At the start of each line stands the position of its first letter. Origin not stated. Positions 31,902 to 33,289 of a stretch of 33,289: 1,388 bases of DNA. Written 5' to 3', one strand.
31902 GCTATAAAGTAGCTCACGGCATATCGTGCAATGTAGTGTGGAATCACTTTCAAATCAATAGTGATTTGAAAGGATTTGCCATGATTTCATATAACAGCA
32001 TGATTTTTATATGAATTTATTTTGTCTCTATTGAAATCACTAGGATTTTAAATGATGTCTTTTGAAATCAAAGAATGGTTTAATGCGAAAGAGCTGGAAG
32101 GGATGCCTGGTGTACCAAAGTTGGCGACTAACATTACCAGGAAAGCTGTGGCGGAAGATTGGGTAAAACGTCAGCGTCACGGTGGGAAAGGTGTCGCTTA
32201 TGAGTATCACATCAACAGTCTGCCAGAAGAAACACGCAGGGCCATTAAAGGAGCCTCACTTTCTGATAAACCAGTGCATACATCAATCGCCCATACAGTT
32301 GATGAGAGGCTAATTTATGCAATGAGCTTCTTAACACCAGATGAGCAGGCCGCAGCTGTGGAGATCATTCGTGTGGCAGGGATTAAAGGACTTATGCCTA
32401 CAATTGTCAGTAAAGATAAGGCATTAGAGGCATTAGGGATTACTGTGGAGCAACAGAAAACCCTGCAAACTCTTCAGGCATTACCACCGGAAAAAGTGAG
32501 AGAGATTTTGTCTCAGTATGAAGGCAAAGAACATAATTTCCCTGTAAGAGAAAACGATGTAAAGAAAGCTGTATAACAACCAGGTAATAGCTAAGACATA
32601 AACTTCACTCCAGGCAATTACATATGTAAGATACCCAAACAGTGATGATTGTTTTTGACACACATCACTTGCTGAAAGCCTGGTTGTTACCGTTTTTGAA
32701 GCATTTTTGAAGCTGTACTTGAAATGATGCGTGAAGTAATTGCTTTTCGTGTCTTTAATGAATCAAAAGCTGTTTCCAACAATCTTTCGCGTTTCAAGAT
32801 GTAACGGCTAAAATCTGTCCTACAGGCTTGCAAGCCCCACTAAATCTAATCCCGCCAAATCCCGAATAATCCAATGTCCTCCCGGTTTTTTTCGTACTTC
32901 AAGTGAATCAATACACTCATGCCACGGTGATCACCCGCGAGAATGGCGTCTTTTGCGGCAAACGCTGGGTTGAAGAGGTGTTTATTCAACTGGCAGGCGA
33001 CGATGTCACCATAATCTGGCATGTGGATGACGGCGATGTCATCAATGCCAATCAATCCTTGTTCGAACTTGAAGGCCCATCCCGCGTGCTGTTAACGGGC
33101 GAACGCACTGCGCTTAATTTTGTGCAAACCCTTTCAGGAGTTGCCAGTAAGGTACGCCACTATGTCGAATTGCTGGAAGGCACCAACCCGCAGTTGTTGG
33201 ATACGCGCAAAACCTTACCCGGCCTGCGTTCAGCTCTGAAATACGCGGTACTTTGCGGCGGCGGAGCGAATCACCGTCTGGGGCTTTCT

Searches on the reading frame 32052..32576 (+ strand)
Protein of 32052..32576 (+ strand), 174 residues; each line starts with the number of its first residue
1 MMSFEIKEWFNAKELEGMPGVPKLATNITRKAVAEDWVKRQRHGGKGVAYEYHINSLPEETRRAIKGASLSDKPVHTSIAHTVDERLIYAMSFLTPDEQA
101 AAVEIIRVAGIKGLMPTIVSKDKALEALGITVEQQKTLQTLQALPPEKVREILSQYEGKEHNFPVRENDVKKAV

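Call 45: find_encoding_contigs(protein=window:32052-32576:+, flank=2500, max_places=10)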
Protein window:32052-32576:+ (174 aa): 26 contigs read that carry it; 10 places shown.
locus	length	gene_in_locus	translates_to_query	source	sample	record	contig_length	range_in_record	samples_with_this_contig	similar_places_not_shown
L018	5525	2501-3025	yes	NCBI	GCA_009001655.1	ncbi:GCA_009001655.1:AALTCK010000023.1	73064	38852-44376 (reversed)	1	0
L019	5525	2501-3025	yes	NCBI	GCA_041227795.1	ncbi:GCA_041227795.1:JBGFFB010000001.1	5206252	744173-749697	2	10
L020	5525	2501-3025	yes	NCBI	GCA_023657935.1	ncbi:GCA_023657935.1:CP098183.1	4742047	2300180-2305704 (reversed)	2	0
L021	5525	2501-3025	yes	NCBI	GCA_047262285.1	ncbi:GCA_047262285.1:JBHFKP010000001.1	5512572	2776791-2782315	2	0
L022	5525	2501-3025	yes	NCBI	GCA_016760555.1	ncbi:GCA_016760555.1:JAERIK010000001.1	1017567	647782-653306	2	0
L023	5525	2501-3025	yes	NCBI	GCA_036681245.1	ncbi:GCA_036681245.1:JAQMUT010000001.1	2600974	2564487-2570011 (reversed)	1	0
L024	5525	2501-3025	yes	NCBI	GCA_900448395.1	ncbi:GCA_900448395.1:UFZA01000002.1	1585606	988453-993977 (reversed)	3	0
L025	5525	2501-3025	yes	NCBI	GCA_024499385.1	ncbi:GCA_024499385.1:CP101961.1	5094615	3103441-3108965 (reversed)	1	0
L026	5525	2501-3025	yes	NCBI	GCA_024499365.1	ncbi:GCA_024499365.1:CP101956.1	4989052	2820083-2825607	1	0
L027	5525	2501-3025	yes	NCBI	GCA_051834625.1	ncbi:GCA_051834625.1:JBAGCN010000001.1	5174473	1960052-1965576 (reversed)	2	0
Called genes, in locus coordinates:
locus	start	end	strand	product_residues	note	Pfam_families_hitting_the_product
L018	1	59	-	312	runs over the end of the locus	PF07728:AAA_5 (weak), PF13401:AAA_22, PF09077:Phage-MuB_C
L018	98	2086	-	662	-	PF02316:HTH_Tnp_Mu_1, PF09039:HTH_Tnp_Mu_2, PF02914:DDE_2, PF09299:Mu-transpos_C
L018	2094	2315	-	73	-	PF13693:HTH_35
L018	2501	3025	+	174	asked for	PF02316:HTH_Tnp_Mu_1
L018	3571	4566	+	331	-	PF01757:Acyl_transf_3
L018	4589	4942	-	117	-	PF05360:YiaAB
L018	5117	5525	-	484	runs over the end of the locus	PF00370:FGGY_N, PF02782:FGGY_C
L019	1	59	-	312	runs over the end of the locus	PF13604:AAA_30 (faint), PF07728:AAA_5 (weak), PF13401:AAA_22, PF09077:Phage-MuB_C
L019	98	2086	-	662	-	PF02316:HTH_Tnp_Mu_1, PF09039:HTH_Tnp_Mu_2, PF02914:DDE_2, PF09299:Mu-transpos_C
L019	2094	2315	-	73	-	PF13693:HTH_35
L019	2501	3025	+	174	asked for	PF02316:HTH_Tnp_Mu_1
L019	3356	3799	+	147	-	PF06998:DUF1307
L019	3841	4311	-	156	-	PF07308:DUF1456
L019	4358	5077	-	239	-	PF00072:Response_reg, PF04397:LytTR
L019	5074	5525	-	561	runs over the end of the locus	PF07694:5TM-5TMR_LYT, PF13185:GAF_2 (weak), PF06580:His_kinase, PF02518:HATPase_c (weak)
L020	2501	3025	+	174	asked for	PF02316:HTH_Tnp_Mu_1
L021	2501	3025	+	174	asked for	PF02316:HTH_Tnp_Mu_1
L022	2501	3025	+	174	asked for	PF02316:HTH_Tnp_Mu_1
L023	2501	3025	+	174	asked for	PF02316:HTH_Tnp_Mu_1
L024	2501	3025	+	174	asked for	PF02316:HTH_Tnp_Mu_1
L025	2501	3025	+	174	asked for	PF02316:HTH_Tnp_Mu_1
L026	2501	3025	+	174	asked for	PF02316:HTH_Tnp_Mu_1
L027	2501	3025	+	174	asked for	PF02316:HTH_Tnp_Mu_1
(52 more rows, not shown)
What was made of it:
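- Tried and rejected: Linking insertion sites through the repressor gene: failed, because that protein is shared by thousands of prophages (call 45).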

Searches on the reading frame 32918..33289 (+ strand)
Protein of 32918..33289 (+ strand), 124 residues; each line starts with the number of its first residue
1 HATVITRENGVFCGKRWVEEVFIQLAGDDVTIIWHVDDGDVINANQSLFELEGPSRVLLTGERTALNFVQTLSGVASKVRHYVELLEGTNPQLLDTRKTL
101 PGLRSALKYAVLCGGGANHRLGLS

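Call 67: search_protein_families(library=ncbifam, proteins=[window:32918-33289:+], max_evalue=0.001)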
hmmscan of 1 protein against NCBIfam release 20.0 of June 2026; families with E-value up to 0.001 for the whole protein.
window:32918-33289:+ (124 aa): 3 families
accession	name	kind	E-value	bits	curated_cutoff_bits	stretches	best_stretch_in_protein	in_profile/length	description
TIGR00078.1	nadC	equivalog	1.4e-45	155.7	198.4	1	1-124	28-149/269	carboxylating nicotinate-nucleotide diphosphorylase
TIGR01334.1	modD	hypoth_equivalog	1.3e-08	34.6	178.85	1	6-124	39-156/277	ModD protein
NF006415.0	PRK08662.1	equivalog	8.6e-06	24.7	243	1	6-115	49-154/381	nicotinate phosphoribosyltransferase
